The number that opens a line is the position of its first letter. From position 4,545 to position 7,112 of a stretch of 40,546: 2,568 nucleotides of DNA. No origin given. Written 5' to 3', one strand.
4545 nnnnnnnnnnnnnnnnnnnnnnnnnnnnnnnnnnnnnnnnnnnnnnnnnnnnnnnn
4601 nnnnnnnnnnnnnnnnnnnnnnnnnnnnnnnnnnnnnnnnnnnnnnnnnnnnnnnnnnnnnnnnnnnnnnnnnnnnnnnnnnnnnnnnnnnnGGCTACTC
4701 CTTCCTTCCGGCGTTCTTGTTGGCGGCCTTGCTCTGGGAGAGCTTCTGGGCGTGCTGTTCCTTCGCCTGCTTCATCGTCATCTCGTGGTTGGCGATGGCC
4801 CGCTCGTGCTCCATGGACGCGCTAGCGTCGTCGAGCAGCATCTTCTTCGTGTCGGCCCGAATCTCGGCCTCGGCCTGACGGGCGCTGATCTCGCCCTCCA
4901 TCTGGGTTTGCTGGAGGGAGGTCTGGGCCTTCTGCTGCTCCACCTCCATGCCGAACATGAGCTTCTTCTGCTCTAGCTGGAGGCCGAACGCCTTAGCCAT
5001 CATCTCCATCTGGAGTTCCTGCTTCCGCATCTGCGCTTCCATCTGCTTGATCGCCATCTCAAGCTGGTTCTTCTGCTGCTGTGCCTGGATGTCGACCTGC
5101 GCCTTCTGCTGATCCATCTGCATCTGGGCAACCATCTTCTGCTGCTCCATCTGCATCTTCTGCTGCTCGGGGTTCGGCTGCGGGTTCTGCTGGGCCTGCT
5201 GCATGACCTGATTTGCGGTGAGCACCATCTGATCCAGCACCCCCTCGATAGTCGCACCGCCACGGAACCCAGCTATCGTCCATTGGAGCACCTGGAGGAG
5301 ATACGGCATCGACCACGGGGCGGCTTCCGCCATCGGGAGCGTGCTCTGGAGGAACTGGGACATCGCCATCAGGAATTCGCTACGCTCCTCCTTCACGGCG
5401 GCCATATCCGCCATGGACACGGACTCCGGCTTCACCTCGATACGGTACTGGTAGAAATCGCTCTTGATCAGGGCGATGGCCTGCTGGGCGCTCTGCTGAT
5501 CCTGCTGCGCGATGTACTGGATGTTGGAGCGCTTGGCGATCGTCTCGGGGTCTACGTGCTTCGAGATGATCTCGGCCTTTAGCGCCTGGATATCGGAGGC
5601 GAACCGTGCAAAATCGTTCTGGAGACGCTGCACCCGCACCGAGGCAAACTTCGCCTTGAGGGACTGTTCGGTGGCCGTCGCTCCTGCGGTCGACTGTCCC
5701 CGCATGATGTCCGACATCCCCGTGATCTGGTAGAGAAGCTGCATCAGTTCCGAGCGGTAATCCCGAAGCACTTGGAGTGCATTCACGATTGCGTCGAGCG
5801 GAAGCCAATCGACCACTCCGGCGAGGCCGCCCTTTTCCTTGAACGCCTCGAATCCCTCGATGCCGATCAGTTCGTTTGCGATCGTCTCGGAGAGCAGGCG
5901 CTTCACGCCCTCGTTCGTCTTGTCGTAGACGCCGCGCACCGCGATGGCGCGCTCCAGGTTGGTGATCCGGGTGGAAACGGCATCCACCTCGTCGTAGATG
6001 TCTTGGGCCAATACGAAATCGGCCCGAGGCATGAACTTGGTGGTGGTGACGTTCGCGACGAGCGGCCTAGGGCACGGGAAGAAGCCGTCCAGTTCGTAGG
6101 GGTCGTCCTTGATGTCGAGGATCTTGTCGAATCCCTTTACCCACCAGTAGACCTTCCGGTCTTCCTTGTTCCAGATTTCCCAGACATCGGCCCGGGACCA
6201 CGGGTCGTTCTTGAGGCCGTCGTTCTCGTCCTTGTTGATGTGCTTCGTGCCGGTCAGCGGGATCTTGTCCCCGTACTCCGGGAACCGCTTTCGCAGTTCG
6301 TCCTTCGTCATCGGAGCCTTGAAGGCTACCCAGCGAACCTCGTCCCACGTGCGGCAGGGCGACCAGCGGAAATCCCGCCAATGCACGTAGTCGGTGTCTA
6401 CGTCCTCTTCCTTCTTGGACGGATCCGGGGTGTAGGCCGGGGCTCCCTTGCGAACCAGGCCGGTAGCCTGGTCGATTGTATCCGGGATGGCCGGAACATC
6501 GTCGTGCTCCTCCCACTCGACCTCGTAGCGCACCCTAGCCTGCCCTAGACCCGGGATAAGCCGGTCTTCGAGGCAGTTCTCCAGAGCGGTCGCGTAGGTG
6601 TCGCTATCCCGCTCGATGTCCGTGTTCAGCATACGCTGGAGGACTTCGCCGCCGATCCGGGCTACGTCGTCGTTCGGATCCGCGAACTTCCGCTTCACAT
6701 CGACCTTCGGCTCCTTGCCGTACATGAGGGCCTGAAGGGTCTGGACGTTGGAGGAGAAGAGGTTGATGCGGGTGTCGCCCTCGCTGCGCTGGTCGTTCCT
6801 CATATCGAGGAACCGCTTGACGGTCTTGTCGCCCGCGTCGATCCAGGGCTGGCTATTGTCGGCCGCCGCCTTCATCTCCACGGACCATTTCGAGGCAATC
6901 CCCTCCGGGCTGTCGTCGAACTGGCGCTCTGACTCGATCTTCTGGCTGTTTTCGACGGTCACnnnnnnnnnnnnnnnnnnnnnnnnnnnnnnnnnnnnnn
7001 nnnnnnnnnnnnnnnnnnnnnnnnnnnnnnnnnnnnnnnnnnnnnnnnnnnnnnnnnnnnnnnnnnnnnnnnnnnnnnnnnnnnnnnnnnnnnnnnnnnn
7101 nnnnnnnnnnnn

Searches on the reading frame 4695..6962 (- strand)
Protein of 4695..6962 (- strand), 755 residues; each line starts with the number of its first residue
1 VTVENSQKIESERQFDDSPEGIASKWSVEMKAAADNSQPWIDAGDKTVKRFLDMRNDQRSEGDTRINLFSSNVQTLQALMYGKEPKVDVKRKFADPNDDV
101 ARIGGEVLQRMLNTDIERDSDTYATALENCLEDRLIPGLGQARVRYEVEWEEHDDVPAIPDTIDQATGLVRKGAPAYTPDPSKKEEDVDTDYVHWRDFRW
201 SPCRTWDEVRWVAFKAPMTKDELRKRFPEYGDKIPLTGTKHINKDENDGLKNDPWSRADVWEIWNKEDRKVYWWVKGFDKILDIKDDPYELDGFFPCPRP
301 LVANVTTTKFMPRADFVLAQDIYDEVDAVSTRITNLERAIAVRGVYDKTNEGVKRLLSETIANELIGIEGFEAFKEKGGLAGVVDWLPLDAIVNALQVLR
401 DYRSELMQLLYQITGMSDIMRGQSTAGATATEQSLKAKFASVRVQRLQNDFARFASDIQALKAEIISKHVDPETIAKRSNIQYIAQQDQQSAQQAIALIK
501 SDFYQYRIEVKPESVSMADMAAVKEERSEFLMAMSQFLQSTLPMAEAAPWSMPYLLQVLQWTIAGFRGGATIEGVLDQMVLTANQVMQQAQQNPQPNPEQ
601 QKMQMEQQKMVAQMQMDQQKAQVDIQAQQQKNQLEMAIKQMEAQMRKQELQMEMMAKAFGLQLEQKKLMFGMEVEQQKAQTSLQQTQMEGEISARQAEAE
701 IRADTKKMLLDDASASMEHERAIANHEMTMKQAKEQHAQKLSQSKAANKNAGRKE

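Call 7: search_protein_families(library=pfam, proteins=[window:4695-6962:-], max_evalue=0.01)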
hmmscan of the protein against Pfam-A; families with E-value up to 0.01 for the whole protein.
window:4695-6962:- (755 aa): 0 families

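Call 8: search_protein_families(library=phrogs, proteins=[window:4695-6962:-], max_evalue=0.01)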
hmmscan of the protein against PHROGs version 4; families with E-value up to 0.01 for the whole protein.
window:4695-6962:- (755 aa): 1 family
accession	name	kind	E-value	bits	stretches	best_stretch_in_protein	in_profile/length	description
phrog_12082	-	head and packaging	1e-176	590.5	2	16-495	14-490/715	portal protein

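Call 9: search_dna_similar(query=window:4695-6962:-, collection=phages, mode=protein, max_rows=20)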
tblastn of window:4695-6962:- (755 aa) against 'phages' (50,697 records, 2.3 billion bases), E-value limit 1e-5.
Records with a match: 51; places in all: 51; records where one place covers at least 80% of the query: 0.
Best place of each record, by identity: <60% 51.
By first word of the organism name: Brucella 41; Myxococcus 3; Bacteriophage 2; Stenotrophomonas 1; Bradyrhizobium 1; Rhizobium 1; Microcystis 1; Ruegeria 1.
By host as written in the record: Brucella abortus S19 14; Brucella sp. 6; Brucella abortus 141 5; Brucella abortus 4; Myxococcus xanthus strain DK883 2; - 2; Brucella melitensis 16M 2; brucella abortus 141 2; and 13 more.
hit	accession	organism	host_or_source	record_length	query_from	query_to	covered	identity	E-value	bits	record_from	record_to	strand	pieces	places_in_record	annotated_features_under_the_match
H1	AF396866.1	Myxococcus phage Mx8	Myxococcus xanthus strain DK883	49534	15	580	75%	51.4%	2e-175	563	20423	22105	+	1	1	virion structural protein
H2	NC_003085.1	Myxococcus phage Mx8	Myxococcus xanthus strain DK883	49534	15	580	75%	51.4%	2e-175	563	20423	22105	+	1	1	portal protein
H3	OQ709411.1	Myxococcus phage Mx9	Myxococcus xanthus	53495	15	577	75%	50.6%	1e-172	555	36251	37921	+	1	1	putative portal protein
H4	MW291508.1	Stenotrophomonas phage BUCT555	Stenotrophomonas maltophilia 1207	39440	21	582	74%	31.0%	2e-78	281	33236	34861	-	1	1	hypothetical protein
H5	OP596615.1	Bradyrhizobium phage ppBjS10J-1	Bradyrhizobium japonicum S10J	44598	38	480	59%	32.9%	2e-58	222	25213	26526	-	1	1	hypothetical protein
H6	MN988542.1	Rhizobium phage RHph_I3_18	Rhizobium phaseoli I3_18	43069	15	475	61%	31.3%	1e-50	198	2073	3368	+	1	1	hypothetical protein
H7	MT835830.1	Bacteriophage sp.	human fecal samples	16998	21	476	60%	28.9%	6e-48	189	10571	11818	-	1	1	record has no annotation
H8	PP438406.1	Microcystis phage Mwe-JY13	Microcystis wesenbergii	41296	12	469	61%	28.4%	3e-39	162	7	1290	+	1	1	putative portal protein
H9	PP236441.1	Brucella phage NMY-2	Brucella abortus 45/20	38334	14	479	62%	27.6%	2e-42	172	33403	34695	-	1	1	putative portal protein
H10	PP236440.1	Brucella phage NMY-1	Brucella melitensis Isfahan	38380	14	479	62%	27.6%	2e-42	172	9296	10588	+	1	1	putative portal protein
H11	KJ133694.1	Brucella phage 141_19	Brucella abortus S19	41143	14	479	62%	27.6%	3e-42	172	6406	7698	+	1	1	putative portal protein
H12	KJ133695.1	Brucella phage 141_141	Brucella abortus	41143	14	479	62%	27.6%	3e-42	172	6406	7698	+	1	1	terminator | putative portal protein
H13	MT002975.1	Brucella phage EF4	Brucella abortus S19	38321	14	479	62%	27.6%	3e-42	172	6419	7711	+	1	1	putative portal protein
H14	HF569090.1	Brucella phage R/C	Brucella sp.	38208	14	479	62%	27.6%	4e-42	172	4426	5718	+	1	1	R/C_ORF07: putative portal protein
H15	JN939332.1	Brucella phage Pr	Brucella melitensis 16M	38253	14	479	62%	27.6%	4e-42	172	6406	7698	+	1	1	putative portal protein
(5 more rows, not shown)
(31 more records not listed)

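Call 11: get_annotated_region(hit=H2, flank=9000)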
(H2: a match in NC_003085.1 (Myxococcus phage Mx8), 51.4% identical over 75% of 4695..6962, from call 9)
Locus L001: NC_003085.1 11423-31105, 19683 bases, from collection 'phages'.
description: Myxococcus phage Mx8, complete genome.
organism: Myxococcus phage Mx8 (NCBI taxid 49964)
taxonomy: Viruses; Duplodnaviria; Heunggongvirae; Uroviricota; Caudoviricetes; Myxoctovirus; Myxoctovirus Mx8
host: Myxococcus xanthus strain DK883; source: -; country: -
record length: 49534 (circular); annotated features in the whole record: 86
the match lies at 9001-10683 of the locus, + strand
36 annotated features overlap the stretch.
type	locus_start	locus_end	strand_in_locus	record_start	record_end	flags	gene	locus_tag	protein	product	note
CDS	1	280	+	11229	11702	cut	-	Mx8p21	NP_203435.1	HTH DNA binding protein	-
CDS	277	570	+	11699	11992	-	-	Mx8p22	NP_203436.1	hypothetical protein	-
CDS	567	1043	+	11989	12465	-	-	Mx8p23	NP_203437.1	hypothetical protein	-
CDS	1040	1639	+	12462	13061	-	-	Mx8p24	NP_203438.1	hypothetical protein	-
CDS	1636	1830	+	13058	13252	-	-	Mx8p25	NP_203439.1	hypothetical protein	-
CDS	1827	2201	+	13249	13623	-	-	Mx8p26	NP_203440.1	MazG-like pyrophosphatase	similar to mycophage L5 p37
CDS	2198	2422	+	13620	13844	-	-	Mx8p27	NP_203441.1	hypothetical protein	-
CDS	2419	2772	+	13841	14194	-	-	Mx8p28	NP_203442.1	hypothetical protein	-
CDS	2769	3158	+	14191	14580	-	-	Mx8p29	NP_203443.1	hypothetical protein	-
CDS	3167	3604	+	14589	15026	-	-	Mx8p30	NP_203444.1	HNH endonuclease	homologue of Uoi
CDS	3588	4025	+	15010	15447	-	-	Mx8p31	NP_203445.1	hypothetical protein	-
CDS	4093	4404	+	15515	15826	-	-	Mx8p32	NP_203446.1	hypothetical protein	-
CDS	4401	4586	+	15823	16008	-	-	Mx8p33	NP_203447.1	hypothetical protein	-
CDS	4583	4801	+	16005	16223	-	-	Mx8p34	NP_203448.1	hypothetical protein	-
CDS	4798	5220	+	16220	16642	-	-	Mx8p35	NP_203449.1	hypothetical protein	-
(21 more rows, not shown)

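Call 12: get_annotated_region(hit=H3, flank=9000)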
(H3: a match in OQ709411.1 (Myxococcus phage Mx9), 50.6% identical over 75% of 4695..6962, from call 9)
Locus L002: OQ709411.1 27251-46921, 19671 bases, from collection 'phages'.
description: Myxococcus phage Mx9, complete genome.
organism: Myxococcus phage Mx9 (NCBI taxid 235265)
taxonomy: Viruses; Duplodnaviria; Heunggongvirae; Uroviricota; Caudoviricetes; Myxoctovirus
host: Myxococcus xanthus; source: cultured soil (host strain DK816); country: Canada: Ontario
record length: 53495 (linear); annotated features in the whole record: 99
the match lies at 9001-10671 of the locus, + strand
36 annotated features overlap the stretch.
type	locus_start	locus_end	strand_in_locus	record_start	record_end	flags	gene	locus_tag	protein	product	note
CDS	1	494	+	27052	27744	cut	-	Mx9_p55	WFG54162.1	putative sigma70 RNA polymerase sigma factor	rasttk_feature_annotation_tool=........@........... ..; rasttk_feature_creation_tool=/opt/patric-common/ ...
CDS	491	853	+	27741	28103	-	-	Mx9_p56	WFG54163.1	hypothetical protein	rasttk_feature_annotation_tool=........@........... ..; rasttk_feature_creation_tool=/opt/patric-common/ ...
CDS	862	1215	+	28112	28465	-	-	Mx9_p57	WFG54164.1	hypothetical protein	rasttk_feature_annotation_tool=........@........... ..; rasttk_feature_creation_tool=/opt/patric-common/ ...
CDS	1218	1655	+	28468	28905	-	-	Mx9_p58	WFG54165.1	hypothetical protein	rasttk_feature_annotation_tool=annotate_proteins_si milarity; rasttk_feature_creation_tool=/opt/patric-common/ ...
CDS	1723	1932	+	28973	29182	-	-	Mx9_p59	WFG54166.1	hypothetical protein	rasttk_feature_annotation_tool=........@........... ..; rasttk_feature_creation_tool=/opt/patric-common/ ...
CDS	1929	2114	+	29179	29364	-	-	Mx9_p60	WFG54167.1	hypothetical protein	rasttk_feature_annotation_tool=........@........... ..; rasttk_feature_creation_tool=/opt/patric-common/ ...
CDS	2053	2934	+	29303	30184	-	-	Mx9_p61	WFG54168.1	hypothetical protein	rasttk_feature_annotation_tool=annotate_proteins_si milarity; rasttk_feature_creation_tool=/opt/patric-common/ ...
CDS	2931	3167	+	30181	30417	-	-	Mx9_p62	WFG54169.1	hypothetical protein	rasttk_feature_annotation_tool=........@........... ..; rasttk_feature_creation_tool=/opt/patric-common/ ...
CDS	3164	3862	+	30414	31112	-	-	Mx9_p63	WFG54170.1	putative DnaJ-like protein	rasttk_feature_annotation_tool=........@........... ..; rasttk_feature_creation_tool=/opt/patric-common/ ...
CDS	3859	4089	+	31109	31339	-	-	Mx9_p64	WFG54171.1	hypothetical protein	rasttk_feature_annotation_tool=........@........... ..; rasttk_feature_creation_tool=/opt/patric-common/ ...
CDS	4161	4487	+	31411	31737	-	-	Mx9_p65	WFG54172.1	hypothetical protein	rasttk_feature_annotation_tool=annotate_proteins_si milarity; rasttk_feature_creation_tool=/opt/patric-common/ ...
CDS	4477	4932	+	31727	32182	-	-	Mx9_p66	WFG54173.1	hypothetical protein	rasttk_feature_annotation_tool=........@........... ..; rasttk_feature_creation_tool=/opt/patric-common/ ...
CDS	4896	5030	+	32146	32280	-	-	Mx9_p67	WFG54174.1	hypothetical protein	rasttk_feature_annotation_tool=annotate_proteins_si milarity; rasttk_feature_creation_tool=/opt/patric-common/ ...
CDS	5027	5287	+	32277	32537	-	-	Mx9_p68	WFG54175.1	hypothetical protein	rasttk_feature_annotation_tool=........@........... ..; rasttk_feature_creation_tool=/opt/patric-common/ ...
CDS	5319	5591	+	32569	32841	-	-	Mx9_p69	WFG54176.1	hypothetical protein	rasttk_feature_annotation_tool=annotate_proteins_si milarity; rasttk_feature_creation_tool=/opt/patric-common/ ...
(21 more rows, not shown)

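Call 40: search_protein_families(library=ncbifam, proteins=[L001:6847-7215:+], max_evalue=0.05)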
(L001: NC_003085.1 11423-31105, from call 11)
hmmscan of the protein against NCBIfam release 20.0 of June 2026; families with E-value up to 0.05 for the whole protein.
L001:6847-7215:+ (122 aa): 0 families

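Call 53: search_protein_families(library=phrogs, proteins=[L001:6847-7215:+], max_evalue=0.01)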
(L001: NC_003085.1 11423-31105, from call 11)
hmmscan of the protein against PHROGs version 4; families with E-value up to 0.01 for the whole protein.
L001:6847-7215:+ (122 aa): 0 families

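Call 54: search_protein_families(library=pfam, proteins=[L001:6847-7215:+], max_evalue=0.01)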
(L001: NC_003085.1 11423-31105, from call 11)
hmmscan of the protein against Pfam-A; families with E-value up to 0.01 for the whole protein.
L001:6847-7215:+ (122 aa): 0 families
